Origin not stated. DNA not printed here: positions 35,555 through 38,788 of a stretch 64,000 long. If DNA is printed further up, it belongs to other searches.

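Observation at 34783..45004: EBDH/Nar-type periplasmic molybdoenzyme genes embedded inside a complete Rieske/cytochrome b complex with an octaheme cytochrome c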

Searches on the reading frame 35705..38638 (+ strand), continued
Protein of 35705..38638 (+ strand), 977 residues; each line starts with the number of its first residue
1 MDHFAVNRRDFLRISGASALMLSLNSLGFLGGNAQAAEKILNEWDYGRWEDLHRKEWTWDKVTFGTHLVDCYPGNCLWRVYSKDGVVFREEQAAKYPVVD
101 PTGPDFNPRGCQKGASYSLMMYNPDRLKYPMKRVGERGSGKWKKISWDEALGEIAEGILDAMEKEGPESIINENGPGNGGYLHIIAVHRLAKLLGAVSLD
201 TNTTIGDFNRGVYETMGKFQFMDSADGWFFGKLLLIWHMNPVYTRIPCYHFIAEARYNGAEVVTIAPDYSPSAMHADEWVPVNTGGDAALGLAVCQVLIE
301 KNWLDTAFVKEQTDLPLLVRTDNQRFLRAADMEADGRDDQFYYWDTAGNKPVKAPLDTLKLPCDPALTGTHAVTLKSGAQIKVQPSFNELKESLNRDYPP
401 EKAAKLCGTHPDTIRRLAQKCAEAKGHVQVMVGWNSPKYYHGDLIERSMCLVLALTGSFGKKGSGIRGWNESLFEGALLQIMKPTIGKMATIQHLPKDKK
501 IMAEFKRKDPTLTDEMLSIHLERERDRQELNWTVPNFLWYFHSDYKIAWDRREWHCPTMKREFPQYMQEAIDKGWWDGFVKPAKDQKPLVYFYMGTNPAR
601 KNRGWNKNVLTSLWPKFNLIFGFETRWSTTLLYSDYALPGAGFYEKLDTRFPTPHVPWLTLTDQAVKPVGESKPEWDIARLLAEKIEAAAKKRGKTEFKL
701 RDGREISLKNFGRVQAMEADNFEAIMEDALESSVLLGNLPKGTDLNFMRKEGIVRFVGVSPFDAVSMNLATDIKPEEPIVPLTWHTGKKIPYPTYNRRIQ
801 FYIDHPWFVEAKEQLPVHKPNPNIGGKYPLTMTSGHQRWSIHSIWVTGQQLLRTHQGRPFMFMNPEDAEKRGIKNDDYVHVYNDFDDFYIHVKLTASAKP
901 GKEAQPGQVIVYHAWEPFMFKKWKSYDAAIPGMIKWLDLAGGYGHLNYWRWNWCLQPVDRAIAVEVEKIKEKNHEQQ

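Call 43: search_dna_similar(query=window:35705-38638:+, collection=plasmids, mode=protein, max_rows=40, max_evalue=1e-20)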
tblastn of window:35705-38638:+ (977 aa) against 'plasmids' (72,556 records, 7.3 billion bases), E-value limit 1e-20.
Records with a match: 229; places in all: 243; records where one place covers at least 80% of the query: 10.
Best place of each record, by identity: <60% 229.
By first word of the organism name: Escherichia 44; Ralstonia 30; Paracoccus 11; Klebsiella 10; Caballeronia 9; Rhodococcus 8; Burkholderia 8; Halomicrobium 7; Moraxella 7; Haloferax 6; and 49 more.
By predicted mobility (MOB-suite, as given by PLSDB): non-mobilizable 156; mobilizable 48; conjugative 25.
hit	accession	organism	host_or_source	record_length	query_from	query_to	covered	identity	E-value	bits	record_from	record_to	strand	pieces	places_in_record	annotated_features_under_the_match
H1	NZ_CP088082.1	Ideonella dechloratans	Cell culture,Activated sludge, ...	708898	8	977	99%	34.3%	3e-135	457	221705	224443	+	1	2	chlorate reductase subunit alpha | chlorate reductase subunit beta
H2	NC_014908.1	Alicycliphilus denitrificans BC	-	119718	8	977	99%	34.3%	4e-135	457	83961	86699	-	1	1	clrA: chlorate reductase subunit alpha | clrB: chlorate reductase subunit beta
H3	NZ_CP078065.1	Haloferax larsenii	Cell culture,Salt Lake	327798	6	968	99%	32.4%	5e-122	418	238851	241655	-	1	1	molybdopterin-dependent oxidoreductase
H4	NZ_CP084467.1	Halomicrobium salinisoli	cell culture,gobi saline soil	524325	5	970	99%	32.1%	1e-122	420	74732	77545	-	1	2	molybdopterin-dependent oxidoreductase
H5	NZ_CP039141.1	Haloferax mediterranei ATCC 33500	Cell culture,Spain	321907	5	968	99%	32.0%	1e-121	417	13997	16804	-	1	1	narG: nitrate reductase subunit alpha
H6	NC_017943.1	Haloferax mediterranei ATCC 33500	-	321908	5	968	99%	32.0%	1e-121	417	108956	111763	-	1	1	narG: nitrate reductase subunit alpha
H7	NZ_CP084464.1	Halomicrobium salinisoli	cell culture,gobi saline soil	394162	5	935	95%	32.6%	4e-122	418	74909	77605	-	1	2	molybdopterin-dependent oxidoreductase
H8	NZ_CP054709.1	Halarchaeum sp. CBA1220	solar salt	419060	2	968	99%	31.3%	7e-116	400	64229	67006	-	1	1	molybdopterin-dependent oxidoreductase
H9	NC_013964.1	Haloferax volcanii DS2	-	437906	41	968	95%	32.5%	4e-118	407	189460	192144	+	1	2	molybdopterin-dependent oxidoreductase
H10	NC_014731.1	Halogeometricum borinquense DSM 11551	-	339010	41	968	95%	32.4%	4e-121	416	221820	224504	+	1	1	molybdopterin-dependent oxidoreductase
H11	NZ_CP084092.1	Halomicrobium urmianum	cell culture,salt lake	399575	35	973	65%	34.3%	4e-68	382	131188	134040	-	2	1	molybdopterin-dependent oxidoreductase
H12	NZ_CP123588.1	Alisedimentitalea scapharcae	Anadara broughtonii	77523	35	469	45%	32.7%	8e-57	222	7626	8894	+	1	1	molybdopterin-dependent oxidoreductase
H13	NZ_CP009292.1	Novosphingobium pentaromativorans US6-1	mud sediment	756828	71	482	42%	30.6%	2e-38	164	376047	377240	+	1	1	molybdopterin-dependent oxidoreductase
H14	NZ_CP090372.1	Halobaculum sp. CBA1158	solar salt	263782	6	465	47%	27.0%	3e-38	163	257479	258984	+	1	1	molybdopterin-dependent oxidoreductase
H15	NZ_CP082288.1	Halobaculum roseum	cell culture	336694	6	465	47%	26.8%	5e-38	163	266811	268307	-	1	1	molybdopterin-dependent oxidoreductase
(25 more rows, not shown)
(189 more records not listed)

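Call 44: get_annotated_region(hit=H5, flank=6000)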
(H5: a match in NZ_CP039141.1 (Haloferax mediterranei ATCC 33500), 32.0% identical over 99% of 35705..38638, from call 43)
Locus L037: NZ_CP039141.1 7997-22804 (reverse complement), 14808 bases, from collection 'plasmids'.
description: Haloferax mediterranei ATCC 33500 plasmid pHME322, complete sequence
organism: Haloferax mediterranei ATCC 33500 (NCBI taxid 523841)
taxonomy: Archaea; Euryarchaeota; Halobacteria; Halobacteriales; Haloferacaceae; Haloferax; Haloferax mediterranei; Haloferax mediterranei ATCC 33500
host: -; source: Cell culture,Spain; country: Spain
typing (MOB-suite, as given by PLSDB): non-mobilizable
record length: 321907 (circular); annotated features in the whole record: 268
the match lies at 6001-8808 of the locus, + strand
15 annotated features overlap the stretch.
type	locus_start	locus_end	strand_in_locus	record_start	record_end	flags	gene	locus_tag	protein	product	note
CDS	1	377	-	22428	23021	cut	-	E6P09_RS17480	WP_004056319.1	hypothetical protein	-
CDS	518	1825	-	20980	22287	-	-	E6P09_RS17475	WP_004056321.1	MFS transporter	GO:0055085 - transmembrane transport [Evidence IEA]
CDS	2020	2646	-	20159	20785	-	-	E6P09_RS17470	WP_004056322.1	TetR/AcrR family transcriptional regulator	GO:0006355 - regulation of DNA-templated transcription [Evidence IEA]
CDS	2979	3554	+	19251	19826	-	-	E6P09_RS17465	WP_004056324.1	hypothetical protein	-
CDS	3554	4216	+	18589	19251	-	-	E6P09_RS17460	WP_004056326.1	Rieske 2Fe-2S domain-containing protein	-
CDS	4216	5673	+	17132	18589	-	-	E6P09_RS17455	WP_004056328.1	cytochrome bc complex cytochrome b subunit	-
CDS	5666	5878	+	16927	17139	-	-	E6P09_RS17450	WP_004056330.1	hypothetical protein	-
CDS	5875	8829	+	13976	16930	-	narG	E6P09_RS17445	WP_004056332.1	nitrate reductase subunit alpha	-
CDS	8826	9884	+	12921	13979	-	narH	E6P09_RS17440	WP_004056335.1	nitrate reductase subunit beta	-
CDS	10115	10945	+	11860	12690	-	-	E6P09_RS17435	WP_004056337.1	ethylbenzene dehydrogenase-related protein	-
CDS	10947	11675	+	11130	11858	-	-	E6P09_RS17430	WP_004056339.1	molecular chaperone TorD family protein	-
CDS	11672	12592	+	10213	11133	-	-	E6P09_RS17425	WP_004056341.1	hypothetical protein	-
CDS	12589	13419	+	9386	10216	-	-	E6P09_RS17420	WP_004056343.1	HEAT repeat domain-containing protein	-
CDS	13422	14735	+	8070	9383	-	-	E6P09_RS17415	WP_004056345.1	P-loop NTPase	-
CDS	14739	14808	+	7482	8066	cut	-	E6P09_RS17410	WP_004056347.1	molybdopterin-dependent oxidoreductase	-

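Call 45: get_annotated_region(hit=H2, flank=4000)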
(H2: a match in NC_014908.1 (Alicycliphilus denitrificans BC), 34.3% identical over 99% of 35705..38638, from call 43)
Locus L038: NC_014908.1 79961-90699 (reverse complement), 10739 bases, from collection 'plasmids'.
description: Alicycliphilus denitrificans BC plasmid pALIDE01, complete sequence
organism: Alicycliphilus denitrificans BC (NCBI taxid 596153)
taxonomy: Bacteria; Pseudomonadota; Betaproteobacteria; Burkholderiales; Comamonadaceae; Alicycliphilus; Alicycliphilus denitrificans; Alicycliphilus denitrificans BC
host: -; source: -; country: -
typing (MOB-suite, as given by PLSDB): conjugative; replicon rep_cluster_652; relaxase MOBP; mating-pair formation MPF_F
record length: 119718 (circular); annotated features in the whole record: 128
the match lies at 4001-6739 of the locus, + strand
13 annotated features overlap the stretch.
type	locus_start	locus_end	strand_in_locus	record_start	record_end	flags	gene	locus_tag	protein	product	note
CDS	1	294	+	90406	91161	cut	istB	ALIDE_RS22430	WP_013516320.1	IS21-like element ISIde2 family helper ATPase IstB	-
CDS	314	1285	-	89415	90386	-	-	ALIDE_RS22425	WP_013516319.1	tyrosine-type recombinase/integrase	GO:0015074 - DNA integration [Evidence IEA]; GO:0006310 - DNA recombination [Evidence IEA]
CDS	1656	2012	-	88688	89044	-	-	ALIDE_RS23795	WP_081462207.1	cupin domain-containing protein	-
CDS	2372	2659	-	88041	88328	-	-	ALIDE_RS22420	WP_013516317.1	pentapeptide MXKDX repeat protein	-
CDS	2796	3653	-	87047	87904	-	cld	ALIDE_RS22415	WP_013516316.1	chlorite dismutase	-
CDS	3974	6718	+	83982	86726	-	clrA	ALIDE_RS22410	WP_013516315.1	chlorate reductase subunit alpha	-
CDS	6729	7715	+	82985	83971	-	clrB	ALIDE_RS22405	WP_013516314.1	chlorate reductase subunit beta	-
CDS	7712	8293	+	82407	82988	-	clrD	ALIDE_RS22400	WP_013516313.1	chlorate reductase assembly chaperone protein ClrD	-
CDS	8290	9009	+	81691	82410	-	clrC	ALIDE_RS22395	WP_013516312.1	chlorate reductase subunit gamma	-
CDS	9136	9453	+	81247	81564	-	-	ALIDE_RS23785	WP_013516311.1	c-type cytochrome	-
CDS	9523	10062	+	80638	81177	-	mobB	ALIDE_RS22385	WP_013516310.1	molybdopterin-guanine dinucleotide biosynthesis protein B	GO:0006777 - Mo-molybdopterin cofactor biosynthetic process [Evidence IEA]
CDS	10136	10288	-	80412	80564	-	-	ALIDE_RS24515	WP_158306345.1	hypothetical protein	-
CDS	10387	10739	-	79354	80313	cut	-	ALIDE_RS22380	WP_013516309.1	HPP family protein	-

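Call 50: search_protein_families(library=pfam, proteins=[L012:13076-14218:+, L012:8512-8997:+, L012:7876-8367:+, L019:13060-14181:+, L019:8630-9937:+, L016:7438-8679:+, L016:8725-9546:+, L021:13947-17441:+, L020:13444-14559:+, L007:3870-5681:-], max_evalue=0.00001)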
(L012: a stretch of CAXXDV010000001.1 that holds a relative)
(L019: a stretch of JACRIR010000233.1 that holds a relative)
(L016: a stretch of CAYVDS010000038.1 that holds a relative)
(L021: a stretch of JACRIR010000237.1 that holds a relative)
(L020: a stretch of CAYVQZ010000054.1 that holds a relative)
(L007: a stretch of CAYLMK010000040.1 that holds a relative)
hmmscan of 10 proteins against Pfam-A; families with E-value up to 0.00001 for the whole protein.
L012:13076-14218:+ (380 aa): 1 family
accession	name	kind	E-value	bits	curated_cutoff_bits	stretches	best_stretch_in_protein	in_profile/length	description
PF04773.18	FecR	-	7.6e-11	42.8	24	1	61-161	3-95/97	FecR protein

L012:8512-8997:+ (161 aa): 0 families

L012:7876-8367:+ (163 aa): 1 family
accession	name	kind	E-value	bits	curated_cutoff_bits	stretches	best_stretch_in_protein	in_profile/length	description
PF03734.19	YkuD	-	1.9e-22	80.8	23.4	1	27-161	3-146/146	L,D-transpeptidase catalytic domain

L019:13060-14181:+ (373 aa): 1 family
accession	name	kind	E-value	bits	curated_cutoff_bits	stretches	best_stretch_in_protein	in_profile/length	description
PF06050.19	HGD-D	-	1.1e-98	331.4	28.4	1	34-371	1-342/342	2-hydroxyglutaryl-CoA dehydratase, D-component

L019:8630-9937:+ (435 aa): 1 family
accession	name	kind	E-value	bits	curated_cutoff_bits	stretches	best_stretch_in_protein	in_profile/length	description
PF06050.19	HGD-D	-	3e-56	191.9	28.4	1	81-433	6-342/342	2-hydroxyglutaryl-CoA dehydratase, D-component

L016:7438-8679:+ (413 aa): 0 families

L016:8725-9546:+ (273 aa): 0 families

L021:13947-17441:+ (1164 aa): 1 family
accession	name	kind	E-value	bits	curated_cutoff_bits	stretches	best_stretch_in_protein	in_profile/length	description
PF15902.12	Sortilin-Vps10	-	4.9e-16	59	33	0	67-184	3-113/446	Sortilin, neurotensin receptor 3,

L020:13444-14559:+ (371 aa): 0 families

L007:3870-5681:- (603 aa): 0 families

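Call 60: find_encoding_contigs(protein=P0080, flank=10000, max_places=1)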
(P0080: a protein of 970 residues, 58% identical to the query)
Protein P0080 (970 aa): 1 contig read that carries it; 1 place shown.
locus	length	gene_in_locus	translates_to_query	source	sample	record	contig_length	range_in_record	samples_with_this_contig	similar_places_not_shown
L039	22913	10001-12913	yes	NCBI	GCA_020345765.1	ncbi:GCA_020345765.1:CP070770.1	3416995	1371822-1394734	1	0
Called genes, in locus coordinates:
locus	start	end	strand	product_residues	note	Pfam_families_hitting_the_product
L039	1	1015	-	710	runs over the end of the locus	PF04879:Molybdop_Fe4S4, PF00384:Molybdopterin, PF01568:Molydop_binding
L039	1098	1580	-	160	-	PF02627:CMD (weak)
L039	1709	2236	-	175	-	PF04191:PEMT, PF04140:ICMT (weak)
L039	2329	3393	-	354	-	PF04616:Glyco_hydro_43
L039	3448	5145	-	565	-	PF00501:AMP-binding, PF13193:AMP-binding_C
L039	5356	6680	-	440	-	PF00150:Cellulase, PF02449:Glyco_hydro_42 (weak), PF18564:Glyco_hydro_5_C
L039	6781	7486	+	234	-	PF12837:Fer4_6 (weak), PF13237:Fer4_10 (weak), PF00037:Fer4, PF12838:Fer4_7, PF13187:Fer4_9, PF14697:Fer4_21, PF00037:Fer4 (weak), PF02662:FlpD, +4 more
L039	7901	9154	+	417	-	PF00330:Aconitase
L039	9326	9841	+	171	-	PF00694:Aconitase_C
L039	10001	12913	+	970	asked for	PF00384:Molybdopterin, PF01568:Molydop_binding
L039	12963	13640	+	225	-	PF09459:EB_dh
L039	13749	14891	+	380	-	PF13187:Fer4_9 (faint), PF12837:Fer4_6 (faint), PF13237:Fer4_10 (weak), PF13247:Fer4_11, PF12838:Fer4_7 (weak)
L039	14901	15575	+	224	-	PF02613:Nitrate_red_del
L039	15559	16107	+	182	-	PF00355:Rieske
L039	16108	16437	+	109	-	PF14697:Fer4_21 (faint), PF12797:Fer4_2 (faint)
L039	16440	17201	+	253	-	PF00033:Cytochrome_B, PF14358:DUF4405 (weak), PF13631:Cytochrom_B_N_2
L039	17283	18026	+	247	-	-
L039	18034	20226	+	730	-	PF22113:Mtrc-MtrF_II-IV_dom (faint), PF13442:Cytochrome_CBB3 (faint), PF14522:Cytochrome_C7 (faint), PF00034:Cytochrom_C (weak)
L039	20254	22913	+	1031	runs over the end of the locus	PF05048:NosD (weak), PF13229:Beta_helix, PF05048:NosD (weak), PF13229:Beta_helix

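Call 61: find_encoding_contigs(protein=P0045, flank=10000, max_places=1)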
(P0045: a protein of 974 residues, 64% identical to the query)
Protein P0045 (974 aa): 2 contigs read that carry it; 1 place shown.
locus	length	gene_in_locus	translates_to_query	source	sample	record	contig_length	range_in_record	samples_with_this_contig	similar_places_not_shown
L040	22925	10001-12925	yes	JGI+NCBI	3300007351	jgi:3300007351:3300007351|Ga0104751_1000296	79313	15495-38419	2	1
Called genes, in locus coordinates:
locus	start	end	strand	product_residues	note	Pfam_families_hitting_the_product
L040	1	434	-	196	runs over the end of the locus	PF02525:Flavodoxin_2, PF03358:FMN_red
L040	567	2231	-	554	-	PF00920:ILVD_EDD_N, PF24877:ILV_EDD_C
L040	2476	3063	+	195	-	-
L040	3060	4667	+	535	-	PF00501:AMP-binding, PF13193:AMP-binding_C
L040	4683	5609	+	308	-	PF04909:Amidohydro_2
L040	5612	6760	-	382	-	PF13472:Lipase_GDSL_2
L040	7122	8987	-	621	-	PF02543:Carbam_trans_N, PF16861:Carbam_trans_C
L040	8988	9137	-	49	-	PF19451:DUF5989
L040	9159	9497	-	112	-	-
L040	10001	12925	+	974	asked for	PF00384:Molybdopterin, PF01568:Molydop_binding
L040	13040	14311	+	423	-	PF07690:MFS_1, PF13347:MFS_2, PF11700:ATG22, PF07690:MFS_1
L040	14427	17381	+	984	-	PF00384:Molybdopterin, PF01568:Molydop_binding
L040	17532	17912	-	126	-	PF13637:Ank_4 (weak), PF24521:Ank_KRIT1 (weak), PF12796:Ank_2, PF13857:Ank_5, PF00023:Ank, PF13606:Ank_3 (weak), PF13637:Ank_4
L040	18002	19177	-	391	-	PF00108:Thiolase_N, PF02803:Thiolase_C, PF22691:Thiolase_C_1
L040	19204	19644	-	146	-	PF12172:zf-ChsH2, PF01796:OB_ChsH2_C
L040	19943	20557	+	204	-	PF00440:TetR_N, PF17932:TetR_C_24 (weak)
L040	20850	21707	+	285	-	PF22622:MFE-2_hydrat-2_N, PF01575:MaoC_dehydratas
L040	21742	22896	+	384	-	PF02771:Acyl-CoA_dh_N, PF02770:Acyl-CoA_dh_M, PF00441:Acyl-CoA_dh_1, PF08028:Acyl-CoA_dh_2, PF22924:ACOX_C_alpha1 (faint)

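Call 62: find_encoding_contigs(protein=P0106, flank=10000, max_places=1)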
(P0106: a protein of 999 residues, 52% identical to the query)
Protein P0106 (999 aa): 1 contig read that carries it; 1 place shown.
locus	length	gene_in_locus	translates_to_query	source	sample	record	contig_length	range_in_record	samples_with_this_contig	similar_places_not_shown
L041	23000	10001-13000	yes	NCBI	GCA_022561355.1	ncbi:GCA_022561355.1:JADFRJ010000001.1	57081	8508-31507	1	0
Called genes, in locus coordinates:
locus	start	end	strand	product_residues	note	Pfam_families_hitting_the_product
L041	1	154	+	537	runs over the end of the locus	PF01266:DAO (weak), PF01593:Amino_oxidase (faint), PF01946:Thi4 (weak), PF13450:NAD_binding_8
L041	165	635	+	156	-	PF02036:SCP2 (weak)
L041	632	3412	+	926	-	PF00384:Molybdopterin, PF01568:Molydop_binding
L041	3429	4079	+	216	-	PF09459:EB_dh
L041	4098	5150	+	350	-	PF12797:Fer4_2 (faint), PF12837:Fer4_6 (faint), PF13187:Fer4_9 (faint), PF12838:Fer4_7 (weak), PF13237:Fer4_10 (weak), PF13247:Fer4_11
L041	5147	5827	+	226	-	PF02613:Nitrate_red_del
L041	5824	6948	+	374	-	PF03205:MobB, PF02663:FmdE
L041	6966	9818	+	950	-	PF00384:Molybdopterin, PF01568:Molydop_binding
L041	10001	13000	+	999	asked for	PF00384:Molybdopterin, PF01568:Molydop_binding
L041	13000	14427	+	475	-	-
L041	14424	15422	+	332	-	PF00795:CN_hydrolase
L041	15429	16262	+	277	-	PF12146:Hydrolase_4, PF00561:Abhydrolase_1 (faint), PF12697:Abhydrolase_6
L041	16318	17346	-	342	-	PF12838:Fer4_7 (faint), PF13187:Fer4_9 (faint), PF12797:Fer4_2 (faint), PF12837:Fer4_6 (faint), PF13247:Fer4_11, PF13237:Fer4_10 (weak)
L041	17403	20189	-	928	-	PF00384:Molybdopterin, PF01568:Molydop_binding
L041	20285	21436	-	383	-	PF04055:Radical_SAM, PF13186:SPASM (weak)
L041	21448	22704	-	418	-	PF13353:Fer4_12 (weak), PF04055:Radical_SAM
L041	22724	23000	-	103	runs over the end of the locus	PF00355:Rieske, PF13806:Rieske_2, PF22543:Rieske_4 (weak)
